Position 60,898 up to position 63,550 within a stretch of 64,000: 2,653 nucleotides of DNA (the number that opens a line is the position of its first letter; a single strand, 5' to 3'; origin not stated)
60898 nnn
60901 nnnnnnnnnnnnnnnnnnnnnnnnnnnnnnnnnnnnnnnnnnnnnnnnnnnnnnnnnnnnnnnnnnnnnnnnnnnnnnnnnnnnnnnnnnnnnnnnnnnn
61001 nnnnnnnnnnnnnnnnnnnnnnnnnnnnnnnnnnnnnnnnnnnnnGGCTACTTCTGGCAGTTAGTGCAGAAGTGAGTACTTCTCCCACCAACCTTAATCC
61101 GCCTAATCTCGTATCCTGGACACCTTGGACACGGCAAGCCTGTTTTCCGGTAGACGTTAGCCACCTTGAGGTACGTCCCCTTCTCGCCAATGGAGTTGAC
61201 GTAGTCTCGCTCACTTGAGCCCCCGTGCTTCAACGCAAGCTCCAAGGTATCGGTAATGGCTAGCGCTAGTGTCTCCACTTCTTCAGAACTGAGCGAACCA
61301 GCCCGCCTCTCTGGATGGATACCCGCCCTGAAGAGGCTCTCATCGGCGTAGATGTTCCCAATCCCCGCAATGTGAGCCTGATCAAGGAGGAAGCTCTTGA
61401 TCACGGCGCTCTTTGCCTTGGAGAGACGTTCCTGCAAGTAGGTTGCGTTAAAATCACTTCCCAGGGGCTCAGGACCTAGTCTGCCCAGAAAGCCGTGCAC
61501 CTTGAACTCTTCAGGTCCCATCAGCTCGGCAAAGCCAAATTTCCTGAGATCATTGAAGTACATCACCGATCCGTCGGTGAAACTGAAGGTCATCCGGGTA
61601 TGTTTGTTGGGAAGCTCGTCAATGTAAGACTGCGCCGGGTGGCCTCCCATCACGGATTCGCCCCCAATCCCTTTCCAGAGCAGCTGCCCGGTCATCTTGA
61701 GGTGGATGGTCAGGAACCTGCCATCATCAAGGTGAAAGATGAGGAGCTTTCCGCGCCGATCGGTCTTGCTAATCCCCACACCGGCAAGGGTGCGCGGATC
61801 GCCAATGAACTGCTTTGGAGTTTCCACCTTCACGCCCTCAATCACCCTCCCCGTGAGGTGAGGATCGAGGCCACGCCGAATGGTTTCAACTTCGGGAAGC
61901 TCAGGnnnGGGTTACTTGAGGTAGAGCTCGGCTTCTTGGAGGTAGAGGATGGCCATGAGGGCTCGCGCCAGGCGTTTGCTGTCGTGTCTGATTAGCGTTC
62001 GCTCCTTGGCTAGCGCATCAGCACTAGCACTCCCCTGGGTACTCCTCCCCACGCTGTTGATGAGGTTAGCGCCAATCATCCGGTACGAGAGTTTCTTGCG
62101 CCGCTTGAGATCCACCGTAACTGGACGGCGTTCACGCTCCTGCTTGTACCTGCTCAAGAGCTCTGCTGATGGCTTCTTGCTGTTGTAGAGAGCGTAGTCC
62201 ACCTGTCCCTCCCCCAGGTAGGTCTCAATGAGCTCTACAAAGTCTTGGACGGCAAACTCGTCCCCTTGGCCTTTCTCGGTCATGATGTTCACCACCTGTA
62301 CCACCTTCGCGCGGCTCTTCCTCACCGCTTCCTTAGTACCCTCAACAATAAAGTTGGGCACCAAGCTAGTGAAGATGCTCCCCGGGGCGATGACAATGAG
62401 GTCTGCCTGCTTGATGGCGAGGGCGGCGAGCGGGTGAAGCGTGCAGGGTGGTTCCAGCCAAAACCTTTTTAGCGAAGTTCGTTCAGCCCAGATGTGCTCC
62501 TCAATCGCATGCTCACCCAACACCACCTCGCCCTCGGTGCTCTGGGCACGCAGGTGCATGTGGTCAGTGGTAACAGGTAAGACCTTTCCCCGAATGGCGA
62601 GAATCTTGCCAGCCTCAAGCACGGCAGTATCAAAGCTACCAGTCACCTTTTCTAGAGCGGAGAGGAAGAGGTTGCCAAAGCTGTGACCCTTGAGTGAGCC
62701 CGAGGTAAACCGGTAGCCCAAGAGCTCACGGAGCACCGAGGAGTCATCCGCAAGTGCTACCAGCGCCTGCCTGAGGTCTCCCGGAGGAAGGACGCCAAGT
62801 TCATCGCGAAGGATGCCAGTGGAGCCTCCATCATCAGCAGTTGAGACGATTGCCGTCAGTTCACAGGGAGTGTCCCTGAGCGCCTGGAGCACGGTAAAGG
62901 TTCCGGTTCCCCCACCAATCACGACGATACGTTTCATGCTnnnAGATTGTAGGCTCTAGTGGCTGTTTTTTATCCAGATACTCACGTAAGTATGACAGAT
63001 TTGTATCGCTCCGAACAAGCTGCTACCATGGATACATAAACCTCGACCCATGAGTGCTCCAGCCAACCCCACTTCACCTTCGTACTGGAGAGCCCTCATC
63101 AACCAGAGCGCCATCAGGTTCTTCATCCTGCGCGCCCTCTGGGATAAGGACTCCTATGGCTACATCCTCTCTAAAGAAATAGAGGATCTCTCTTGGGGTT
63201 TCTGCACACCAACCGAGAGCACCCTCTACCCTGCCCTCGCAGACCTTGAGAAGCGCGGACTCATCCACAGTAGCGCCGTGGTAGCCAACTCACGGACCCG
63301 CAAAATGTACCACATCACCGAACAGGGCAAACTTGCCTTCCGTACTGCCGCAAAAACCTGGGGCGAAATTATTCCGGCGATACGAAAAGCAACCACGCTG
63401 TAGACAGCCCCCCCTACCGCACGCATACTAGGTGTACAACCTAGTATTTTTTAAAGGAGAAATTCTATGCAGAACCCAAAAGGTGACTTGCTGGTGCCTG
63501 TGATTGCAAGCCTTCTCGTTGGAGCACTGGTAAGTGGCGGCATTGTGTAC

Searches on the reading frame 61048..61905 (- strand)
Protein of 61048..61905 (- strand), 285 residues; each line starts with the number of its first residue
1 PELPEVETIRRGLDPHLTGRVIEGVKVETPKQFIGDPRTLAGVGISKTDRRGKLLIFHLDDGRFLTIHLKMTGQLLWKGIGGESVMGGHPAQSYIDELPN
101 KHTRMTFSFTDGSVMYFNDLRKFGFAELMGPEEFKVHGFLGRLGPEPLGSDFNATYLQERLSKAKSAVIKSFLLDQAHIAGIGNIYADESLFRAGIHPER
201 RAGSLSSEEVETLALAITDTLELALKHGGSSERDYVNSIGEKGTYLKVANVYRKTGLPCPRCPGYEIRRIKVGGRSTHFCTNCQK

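Call 7: search_protein_families(library=pfam, proteins=[window:61048-61905:-], max_evalue=0.001)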
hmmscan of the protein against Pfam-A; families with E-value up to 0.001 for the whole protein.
window:61048-61905:- (285 aa): 3 families
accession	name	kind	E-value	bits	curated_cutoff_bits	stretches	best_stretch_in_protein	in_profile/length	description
PF01149.29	Fapy_DNA_glyco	-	3.3e-29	102.3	25.5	1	1-124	2-115/117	Formamidopyrimidine-DNA glycosylase N-terminal domain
PF06831.19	H2TH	-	5.4e-29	100.5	34.7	1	143-233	1-90/93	Formamidopyrimidine-DNA glycosylase H2TH domain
PF06827.20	zf-FPG_IleRS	-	2.5e-08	34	21.3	1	256-285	1-29/30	Zinc finger found in FPG and IleRS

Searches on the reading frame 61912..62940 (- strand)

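Call 7: search_protein_families(library=pfam, proteins=[window:61912-62940:-], max_evalue=0.001)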
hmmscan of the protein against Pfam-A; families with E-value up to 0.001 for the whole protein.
window:61912-62940:- (342 aa): 1 family
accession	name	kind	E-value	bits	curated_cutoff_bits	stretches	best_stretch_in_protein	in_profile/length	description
PF01933.23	CofD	-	3e-89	299.5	30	1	5-293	1-289/290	2-phospho-L-lactate transferase CofD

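Call 96: search_protein_families(library=ncbifam, proteins=[window:61912-62940:-], max_evalue=0.00001)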
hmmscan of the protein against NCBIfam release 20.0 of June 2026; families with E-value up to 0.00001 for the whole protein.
window:61912-62940:- (342 aa): 3 families
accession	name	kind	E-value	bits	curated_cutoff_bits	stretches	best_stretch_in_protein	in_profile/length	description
TIGR01826.1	CofD_related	subfamily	9.6e-91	304.5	196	1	5-331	1-308/310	uridine diphosphate-N-acetylglucosamine-binding protein YvcK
TIGR04357.1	CofD_rel_GAK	hypoth_equivalog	7.4e-26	91.4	340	2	83-248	133-307/368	GAK system CofD-like protein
TIGR01819.1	F420_cofD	equivalog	7.1e-08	31.8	257.45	0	114-223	121-231/301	2-phospho-L-lactate transferase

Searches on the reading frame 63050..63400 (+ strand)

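Call 7: search_protein_families(library=pfam, proteins=[window:63050-63400:+], max_evalue=0.001)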
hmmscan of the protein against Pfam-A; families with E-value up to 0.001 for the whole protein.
window:63050-63400:+ (117 aa): 2 families
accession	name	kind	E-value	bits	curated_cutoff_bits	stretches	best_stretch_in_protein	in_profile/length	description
PF03551.20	PadR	-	3.1e-19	69.2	27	1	26-97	1-73/75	Transcriptional regulator PadR-like family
PF13601.12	HTH_34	-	8.4e-05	23.1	27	1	54-103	26-75/80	Winged helix DNA-binding domain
